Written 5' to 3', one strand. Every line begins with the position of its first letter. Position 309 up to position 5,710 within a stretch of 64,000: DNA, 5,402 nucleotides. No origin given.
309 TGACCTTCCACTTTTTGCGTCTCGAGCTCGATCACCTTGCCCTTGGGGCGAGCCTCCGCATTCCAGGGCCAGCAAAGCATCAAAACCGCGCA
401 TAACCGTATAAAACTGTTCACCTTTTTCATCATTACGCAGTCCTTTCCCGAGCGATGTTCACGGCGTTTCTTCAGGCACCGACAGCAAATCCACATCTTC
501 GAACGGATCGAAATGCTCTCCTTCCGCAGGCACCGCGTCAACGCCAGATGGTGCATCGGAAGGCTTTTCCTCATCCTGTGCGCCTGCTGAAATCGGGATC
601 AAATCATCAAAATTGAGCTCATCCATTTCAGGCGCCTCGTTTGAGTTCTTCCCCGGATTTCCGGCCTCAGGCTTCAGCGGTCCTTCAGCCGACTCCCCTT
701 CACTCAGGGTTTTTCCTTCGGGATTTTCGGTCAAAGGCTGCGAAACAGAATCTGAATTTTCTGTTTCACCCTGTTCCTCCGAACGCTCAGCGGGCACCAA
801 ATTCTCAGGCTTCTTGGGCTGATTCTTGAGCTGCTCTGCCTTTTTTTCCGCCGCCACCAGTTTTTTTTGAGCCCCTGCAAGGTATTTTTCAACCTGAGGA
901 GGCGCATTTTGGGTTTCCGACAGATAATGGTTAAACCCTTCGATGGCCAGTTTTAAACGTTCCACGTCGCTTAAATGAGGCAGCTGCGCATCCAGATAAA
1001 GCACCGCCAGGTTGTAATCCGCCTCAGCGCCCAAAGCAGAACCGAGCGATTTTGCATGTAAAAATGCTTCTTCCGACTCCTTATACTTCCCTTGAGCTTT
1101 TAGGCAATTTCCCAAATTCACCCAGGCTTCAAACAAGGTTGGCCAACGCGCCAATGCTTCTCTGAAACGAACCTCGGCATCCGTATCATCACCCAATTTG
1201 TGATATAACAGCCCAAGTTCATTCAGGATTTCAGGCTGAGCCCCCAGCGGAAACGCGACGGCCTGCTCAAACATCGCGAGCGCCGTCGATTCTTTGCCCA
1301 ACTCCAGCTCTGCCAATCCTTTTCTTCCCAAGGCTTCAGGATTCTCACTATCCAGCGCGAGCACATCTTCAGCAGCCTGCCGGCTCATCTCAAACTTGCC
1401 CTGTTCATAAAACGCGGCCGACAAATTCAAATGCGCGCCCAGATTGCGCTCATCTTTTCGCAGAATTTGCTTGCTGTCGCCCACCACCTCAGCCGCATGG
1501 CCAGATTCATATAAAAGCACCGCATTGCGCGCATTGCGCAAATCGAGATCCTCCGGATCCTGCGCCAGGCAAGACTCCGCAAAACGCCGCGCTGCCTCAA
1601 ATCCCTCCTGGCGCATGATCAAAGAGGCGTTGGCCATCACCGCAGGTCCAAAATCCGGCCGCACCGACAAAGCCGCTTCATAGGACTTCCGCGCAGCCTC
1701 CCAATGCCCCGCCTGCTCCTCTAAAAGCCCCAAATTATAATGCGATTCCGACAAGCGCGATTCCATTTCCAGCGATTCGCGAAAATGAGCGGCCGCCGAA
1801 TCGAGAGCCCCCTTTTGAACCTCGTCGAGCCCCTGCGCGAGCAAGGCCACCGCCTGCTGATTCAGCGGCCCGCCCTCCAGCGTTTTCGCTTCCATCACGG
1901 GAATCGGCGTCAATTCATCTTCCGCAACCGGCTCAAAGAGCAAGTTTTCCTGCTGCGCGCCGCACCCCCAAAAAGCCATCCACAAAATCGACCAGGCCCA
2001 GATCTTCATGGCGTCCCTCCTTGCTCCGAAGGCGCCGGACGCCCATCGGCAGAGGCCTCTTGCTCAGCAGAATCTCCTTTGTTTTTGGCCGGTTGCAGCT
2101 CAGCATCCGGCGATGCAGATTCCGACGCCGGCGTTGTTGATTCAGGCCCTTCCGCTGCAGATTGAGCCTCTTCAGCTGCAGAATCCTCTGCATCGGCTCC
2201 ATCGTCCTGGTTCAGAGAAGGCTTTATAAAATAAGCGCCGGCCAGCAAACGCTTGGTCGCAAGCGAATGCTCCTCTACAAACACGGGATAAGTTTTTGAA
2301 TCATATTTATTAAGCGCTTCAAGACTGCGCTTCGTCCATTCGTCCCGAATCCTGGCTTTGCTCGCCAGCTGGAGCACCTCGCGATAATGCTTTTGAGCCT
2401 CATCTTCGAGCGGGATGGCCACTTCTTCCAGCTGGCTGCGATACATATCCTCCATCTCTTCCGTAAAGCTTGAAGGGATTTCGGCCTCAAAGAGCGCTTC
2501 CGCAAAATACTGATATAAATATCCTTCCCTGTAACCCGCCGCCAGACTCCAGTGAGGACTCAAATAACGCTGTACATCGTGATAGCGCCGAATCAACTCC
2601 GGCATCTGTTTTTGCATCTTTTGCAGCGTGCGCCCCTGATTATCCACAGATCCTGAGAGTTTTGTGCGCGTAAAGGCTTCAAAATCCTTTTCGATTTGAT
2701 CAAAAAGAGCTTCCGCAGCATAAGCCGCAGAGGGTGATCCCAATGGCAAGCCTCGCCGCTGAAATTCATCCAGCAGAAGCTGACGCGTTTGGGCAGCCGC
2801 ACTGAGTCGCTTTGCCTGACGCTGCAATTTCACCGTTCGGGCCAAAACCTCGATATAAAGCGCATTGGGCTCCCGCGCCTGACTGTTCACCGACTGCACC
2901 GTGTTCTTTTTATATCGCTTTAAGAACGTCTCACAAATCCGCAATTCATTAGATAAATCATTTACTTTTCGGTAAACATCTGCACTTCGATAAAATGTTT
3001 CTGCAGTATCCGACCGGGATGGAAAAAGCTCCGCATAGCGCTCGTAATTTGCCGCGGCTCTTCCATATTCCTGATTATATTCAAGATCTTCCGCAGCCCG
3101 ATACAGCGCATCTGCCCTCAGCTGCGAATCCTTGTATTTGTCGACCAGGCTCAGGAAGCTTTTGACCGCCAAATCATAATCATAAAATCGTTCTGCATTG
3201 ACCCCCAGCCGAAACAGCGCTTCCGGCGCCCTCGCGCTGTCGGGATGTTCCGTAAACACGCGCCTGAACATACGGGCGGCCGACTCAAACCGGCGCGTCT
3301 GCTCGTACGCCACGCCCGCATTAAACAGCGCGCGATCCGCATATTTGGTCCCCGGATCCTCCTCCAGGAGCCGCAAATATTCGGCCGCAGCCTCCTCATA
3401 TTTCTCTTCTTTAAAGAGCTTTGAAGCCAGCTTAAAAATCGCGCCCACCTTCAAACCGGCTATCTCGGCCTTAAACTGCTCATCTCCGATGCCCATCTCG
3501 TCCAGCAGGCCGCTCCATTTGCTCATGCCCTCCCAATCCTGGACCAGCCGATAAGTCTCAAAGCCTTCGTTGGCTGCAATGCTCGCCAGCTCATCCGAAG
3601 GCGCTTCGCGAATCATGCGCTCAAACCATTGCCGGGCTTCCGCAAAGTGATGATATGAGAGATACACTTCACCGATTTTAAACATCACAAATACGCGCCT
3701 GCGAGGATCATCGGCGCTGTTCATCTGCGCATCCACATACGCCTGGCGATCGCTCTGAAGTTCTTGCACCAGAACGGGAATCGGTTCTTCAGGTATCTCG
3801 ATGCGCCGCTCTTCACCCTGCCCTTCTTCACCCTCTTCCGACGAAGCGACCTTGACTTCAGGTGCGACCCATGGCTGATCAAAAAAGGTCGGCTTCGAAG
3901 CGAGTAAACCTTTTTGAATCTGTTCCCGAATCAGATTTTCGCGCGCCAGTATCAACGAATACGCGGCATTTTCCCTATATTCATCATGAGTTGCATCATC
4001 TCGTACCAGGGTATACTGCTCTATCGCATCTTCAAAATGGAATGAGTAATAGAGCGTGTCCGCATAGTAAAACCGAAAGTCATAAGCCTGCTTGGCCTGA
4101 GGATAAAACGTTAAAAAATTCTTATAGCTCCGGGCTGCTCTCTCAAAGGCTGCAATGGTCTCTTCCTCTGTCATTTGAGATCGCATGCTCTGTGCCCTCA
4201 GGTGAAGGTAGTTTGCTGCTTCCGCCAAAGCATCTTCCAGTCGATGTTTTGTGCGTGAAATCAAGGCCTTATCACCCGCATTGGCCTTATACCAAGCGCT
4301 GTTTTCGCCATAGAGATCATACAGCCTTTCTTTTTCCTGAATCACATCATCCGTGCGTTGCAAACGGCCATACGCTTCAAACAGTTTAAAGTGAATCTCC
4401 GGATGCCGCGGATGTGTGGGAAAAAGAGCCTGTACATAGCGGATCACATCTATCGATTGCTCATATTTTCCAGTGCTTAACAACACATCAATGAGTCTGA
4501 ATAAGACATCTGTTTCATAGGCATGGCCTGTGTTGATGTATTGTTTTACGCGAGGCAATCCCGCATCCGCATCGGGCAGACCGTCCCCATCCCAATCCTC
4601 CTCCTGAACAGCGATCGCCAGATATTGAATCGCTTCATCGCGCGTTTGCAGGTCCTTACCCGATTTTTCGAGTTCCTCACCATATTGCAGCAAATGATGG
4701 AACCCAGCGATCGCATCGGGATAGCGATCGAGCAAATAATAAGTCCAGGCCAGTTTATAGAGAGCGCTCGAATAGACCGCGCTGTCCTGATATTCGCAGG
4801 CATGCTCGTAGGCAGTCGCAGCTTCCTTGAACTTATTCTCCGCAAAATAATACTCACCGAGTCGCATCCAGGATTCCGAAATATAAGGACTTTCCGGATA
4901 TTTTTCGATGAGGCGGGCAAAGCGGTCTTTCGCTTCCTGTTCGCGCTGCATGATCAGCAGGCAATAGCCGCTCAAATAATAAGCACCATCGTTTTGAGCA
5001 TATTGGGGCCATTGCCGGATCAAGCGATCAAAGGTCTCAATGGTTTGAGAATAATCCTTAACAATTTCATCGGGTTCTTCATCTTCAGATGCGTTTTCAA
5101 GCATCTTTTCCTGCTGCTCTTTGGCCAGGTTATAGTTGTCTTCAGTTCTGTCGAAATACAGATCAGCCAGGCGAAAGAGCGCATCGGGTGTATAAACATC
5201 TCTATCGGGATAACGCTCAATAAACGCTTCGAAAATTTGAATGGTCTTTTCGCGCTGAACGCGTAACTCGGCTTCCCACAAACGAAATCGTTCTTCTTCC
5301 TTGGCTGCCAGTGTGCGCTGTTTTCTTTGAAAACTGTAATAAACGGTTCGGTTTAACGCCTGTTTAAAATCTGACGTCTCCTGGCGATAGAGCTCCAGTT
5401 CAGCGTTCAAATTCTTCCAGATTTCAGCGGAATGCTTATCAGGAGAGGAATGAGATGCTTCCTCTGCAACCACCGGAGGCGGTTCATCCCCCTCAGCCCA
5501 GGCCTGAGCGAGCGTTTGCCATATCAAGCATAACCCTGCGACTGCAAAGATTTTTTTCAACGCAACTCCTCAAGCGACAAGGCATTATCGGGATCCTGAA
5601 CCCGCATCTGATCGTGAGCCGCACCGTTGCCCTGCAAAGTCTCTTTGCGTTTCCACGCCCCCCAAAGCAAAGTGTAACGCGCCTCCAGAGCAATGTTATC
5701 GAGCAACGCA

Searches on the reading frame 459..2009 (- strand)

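Call 8: search_protein_families(library=ncbifam, proteins=[window:459-2009:-], max_evalue=0.001)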
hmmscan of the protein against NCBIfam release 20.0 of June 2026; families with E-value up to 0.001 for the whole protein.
window:459-2009:- (516 aa): 16 families
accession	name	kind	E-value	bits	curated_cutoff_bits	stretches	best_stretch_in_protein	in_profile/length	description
TIGR02917.1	PEP_TPR_lipo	equivalog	7.3e-19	67.2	312.2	1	61-398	439-767/899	XrtA/PEP-CTERM system TPR-repeat protein PrsT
NF033758.1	gliding_GltE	equivalog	8.8e-16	57.9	225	1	73-407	72-400/411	adventurous gliding motility TPR repeat lipoprotein GltE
NF040959.1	MamA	equivalog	7e-15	55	200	2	168-322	49-202/204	magnetosome protein MamA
TIGR02521.1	type_IV_pilW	equivalog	3.2e-14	53.1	154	1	190-322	31-164/234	type IV pilus biogenesis/stability protein PilW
NF033762.1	social_mot_Tgl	equivalog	1.1e-13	51.1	225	2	144-318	54-229/252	social motility TPR repeat lipoprotein Tgl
NF033920.0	C39_PA2778_fam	equivalog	7.2e-12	45.3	150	2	51-117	188-254/255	PA2778 family cysteine peptidase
NF002725.1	PRK02603.1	equivalog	2.4e-09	37.4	143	0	51-141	33-125/173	photosystem I assembly protein Ycf3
NF008391.2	PRK11189.1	equivalog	3.1e-09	36.7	250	1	260-395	66-193/297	lipoprotein NlpI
TIGR02552.1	LcrH_SycD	equivalog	1.8e-08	34.2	104.8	0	56-140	21-106/136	SycD/LcrH family type III secretion system chaperone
NF047507.1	TPR_BatC_Lepto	exception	2e-08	34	175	0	61-122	66-131/214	TPR repeat-containing protein BatC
NF008757.0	PRK11788.1-5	equivalog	3.6e-08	33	363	0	183-314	171-303/388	lipopolysaccharide assembly protein LapB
NF047371.1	FlcA_CTERM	equivalog_domain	1.8e-05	23.5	300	0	57-156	126-226/646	periplasmic flagellar collar protein FlcA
TIGR02795.1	tol_pal_ybgF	equivalog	3.4e-05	24.4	90.1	0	191-251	40-103/119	tol-pal system protein YbgF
NF008520.0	PRK11447.1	equivalog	6.4e-05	20.9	858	0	229-288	274-332/1157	cellulose synthase complex outer membrane protein BcsC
NF053607.1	CHU_0125_OmpA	equivalog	0.00023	19.8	620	0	283-325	77-119/639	CHU_0125 family OmpA-like outer membrane integrity protein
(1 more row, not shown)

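Call 68: search_protein_families(library=pfam, proteins=[window:459-2009:-], max_evalue=0.05)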
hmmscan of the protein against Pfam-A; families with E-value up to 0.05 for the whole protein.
window:459-2009:- (516 aa): 17 families
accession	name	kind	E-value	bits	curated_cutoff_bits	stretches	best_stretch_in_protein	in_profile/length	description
PF07719.23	TPR_2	-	9e-23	78.9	27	3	88-119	2-33/34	Tetratricopeptide repeat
PF00515.34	TPR_1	-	3.6e-21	74.5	27.8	2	294-319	2-27/34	Tetratricopeptide repeat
PF13181.12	TPR_8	-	4.7e-16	58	25.7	2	294-322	2-30/34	Tetratricopeptide repeat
PF13431.12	TPR_17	-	7.4e-16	57.5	24.4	1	282-313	2-33/34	Tetratricopeptide repeat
PF13432.12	TPR_16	-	4.6e-15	56.2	32.7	4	57-114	1-58/65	Tetratricopeptide repeat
PF13424.12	TPR_12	-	5.5e-15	55.8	30.1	2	293-338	3-49/77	Tetratricopeptide repeat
PF13414.12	TPR_11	-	8.6e-14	51.4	26.8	1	60-96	1-37/42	TPR repeat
PF13428.12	TPR_14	-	6.4e-12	45.3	23.5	2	259-301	1-43/44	Tetratricopeptide repeat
PF14559.12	TPR_19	-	2.8e-11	44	25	2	276-316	8-48/68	Tetratricopeptide repeat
PF13374.12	TPR_10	-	2.6e-08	34.1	27.5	1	261-289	4-32/42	Tetratricopeptide repeat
PF13176.12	TPR_7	-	1.4e-07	31.4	27.9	0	90-120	2-32/36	Tetratricopeptide repeat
PF13371.12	TPR_9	-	3.3e-07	30.6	35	1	91-119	33-61/73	Tetratricopeptide repeat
PF13174.12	TPR_6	-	3.1e-06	27.9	26.3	0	89-118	2-31/33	Tetratricopeptide repeat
PF24575.1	TPR_Slam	-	5.5e-05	24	35.2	0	91-142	51-102/104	Surface lipoprotein assembly modifier, N-terminal TPR repeats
PF23914.1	TPR_CcmH_CycH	-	0.0002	21.7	42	0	76-170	39-135/158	Cytochrome c-type biogenesis protein H TPR domain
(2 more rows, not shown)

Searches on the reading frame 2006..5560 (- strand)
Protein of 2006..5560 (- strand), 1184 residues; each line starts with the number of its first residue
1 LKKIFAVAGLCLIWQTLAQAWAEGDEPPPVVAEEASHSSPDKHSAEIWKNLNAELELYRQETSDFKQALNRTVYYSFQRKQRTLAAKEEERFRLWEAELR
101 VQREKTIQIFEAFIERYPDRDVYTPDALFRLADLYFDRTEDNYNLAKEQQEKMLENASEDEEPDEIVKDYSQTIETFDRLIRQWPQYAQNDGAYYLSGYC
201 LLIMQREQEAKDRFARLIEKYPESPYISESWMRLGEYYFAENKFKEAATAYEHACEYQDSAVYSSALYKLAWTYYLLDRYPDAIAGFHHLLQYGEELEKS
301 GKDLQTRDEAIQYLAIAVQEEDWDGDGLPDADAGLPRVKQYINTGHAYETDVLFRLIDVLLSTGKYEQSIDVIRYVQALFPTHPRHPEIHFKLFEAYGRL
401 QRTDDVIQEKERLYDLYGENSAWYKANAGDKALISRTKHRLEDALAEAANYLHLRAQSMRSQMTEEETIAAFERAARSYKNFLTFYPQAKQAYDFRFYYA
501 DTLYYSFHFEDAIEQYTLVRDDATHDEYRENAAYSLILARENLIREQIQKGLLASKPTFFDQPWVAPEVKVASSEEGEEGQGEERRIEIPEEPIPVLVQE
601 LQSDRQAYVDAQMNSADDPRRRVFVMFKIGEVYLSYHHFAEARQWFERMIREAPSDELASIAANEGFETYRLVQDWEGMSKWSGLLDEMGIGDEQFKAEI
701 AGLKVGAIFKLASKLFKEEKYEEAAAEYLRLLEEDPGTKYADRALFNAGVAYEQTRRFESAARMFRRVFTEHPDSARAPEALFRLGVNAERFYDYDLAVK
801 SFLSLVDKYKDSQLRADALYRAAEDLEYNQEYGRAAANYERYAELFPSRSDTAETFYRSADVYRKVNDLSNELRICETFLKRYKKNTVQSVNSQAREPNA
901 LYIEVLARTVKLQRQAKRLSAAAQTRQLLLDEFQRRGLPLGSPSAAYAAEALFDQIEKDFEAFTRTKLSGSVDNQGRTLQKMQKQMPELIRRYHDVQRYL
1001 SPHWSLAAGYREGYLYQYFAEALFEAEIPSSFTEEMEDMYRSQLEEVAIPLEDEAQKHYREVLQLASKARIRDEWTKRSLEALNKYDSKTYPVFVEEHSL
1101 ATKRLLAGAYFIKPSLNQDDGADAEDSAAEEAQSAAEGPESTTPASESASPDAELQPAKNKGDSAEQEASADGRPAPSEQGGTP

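Call 8: search_protein_families(library=ncbifam, proteins=[window:2006-5560:-], max_evalue=0.001)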
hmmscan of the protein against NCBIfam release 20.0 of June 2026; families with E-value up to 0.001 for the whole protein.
window:2006-5560:- (1184 aa): 9 families
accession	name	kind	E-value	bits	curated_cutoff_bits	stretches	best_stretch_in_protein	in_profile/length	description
TIGR02795.1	tol_pal_ybgF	equivalog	3.5e-45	153.4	90.1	5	708-790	5-87/119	tol-pal system protein YbgF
TIGR03302.1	OM_YfiO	subfamily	2.6e-17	63.1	81.4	1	702-787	30-115/239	outer membrane protein assembly factor BamD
NF040959.1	MamA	equivalog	1.2e-10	41.2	200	1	705-803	71-163/204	magnetosome protein MamA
NF052312.1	T9SS_PorW_SprE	equivalog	8e-07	28.1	250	0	707-776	547-617/716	type IX secretion system periplasmic lipoprotein PorW/SprE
NF008068.0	PRK10803.1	equivalog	2.1e-06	27.9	383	0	717-787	155-225/263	cell division protein CpoB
NF007692.0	PRK10370.1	equivalog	1.7e-05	24.6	306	1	206-267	59-121/206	heme lyase NrfEFG subunit NrfG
TIGR02552.1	LcrH_SycD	equivalog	3.3e-05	23.6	104.8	0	225-307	49-128/136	SycD/LcrH family type III secretion system chaperone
TIGR02521.1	type_IV_pilW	equivalog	0.00017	21.3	154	0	715-833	109-226/234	type IV pilus biogenesis/stability protein PilW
NF033762.1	social_mot_Tgl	equivalog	0.00077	18.9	225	0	174-275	51-147/252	social motility TPR repeat lipoprotein Tgl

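Call 68: search_protein_families(library=pfam, proteins=[window:2006-5560:-], max_evalue=0.05)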
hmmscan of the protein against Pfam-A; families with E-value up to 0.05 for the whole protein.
window:2006-5560:- (1184 aa): 13 families
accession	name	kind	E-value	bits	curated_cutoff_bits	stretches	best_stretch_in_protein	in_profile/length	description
PF13174.12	TPR_6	-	3.1e-30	103.2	26.3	3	193-224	2-33/33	Tetratricopeptide repeat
PF07719.23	TPR_2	-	3.2e-25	86.6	27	2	229-258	2-31/34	Tetratricopeptide repeat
PF13432.12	TPR_16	-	2e-15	57.3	32.7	3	710-775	2-64/65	Tetratricopeptide repeat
PF00515.34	TPR_1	-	2.8e-14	52.7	27.8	1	229-256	2-29/34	Tetratricopeptide repeat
PF13424.12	TPR_12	-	1.2e-12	48.3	30.1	2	194-256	6-73/77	Tetratricopeptide repeat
PF13428.12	TPR_14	-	2.6e-12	46.5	23.5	0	744-778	3-37/44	Tetratricopeptide repeat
PF14559.12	TPR_19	-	3.9e-10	40.3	25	1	715-777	1-60/68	Tetratricopeptide repeat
PF13181.12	TPR_8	-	9.8e-09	35.1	25.7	1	229-258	2-31/34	Tetratricopeptide repeat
PF13525.12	YfiO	-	4.2e-07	30.4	25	1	168-234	56-133/203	Outer membrane lipoprotein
PF25063.1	ARM_TT21_C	-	4.5e-06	27.1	35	1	228-302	129-202/209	Tetratricopeptide repeat protein 21 C-terminal ARM domain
PF23914.1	TPR_CcmH_CycH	-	0.0028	18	42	0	228-261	50-83/158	Cytochrome c-type biogenesis protein H TPR domain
PF13414.12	TPR_11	-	0.013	15.6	26.8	0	715-754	4-40/42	TPR repeat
PF13431.12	TPR_17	-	0.014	16.1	24.4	0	263-284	12-33/34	Tetratricopeptide repeat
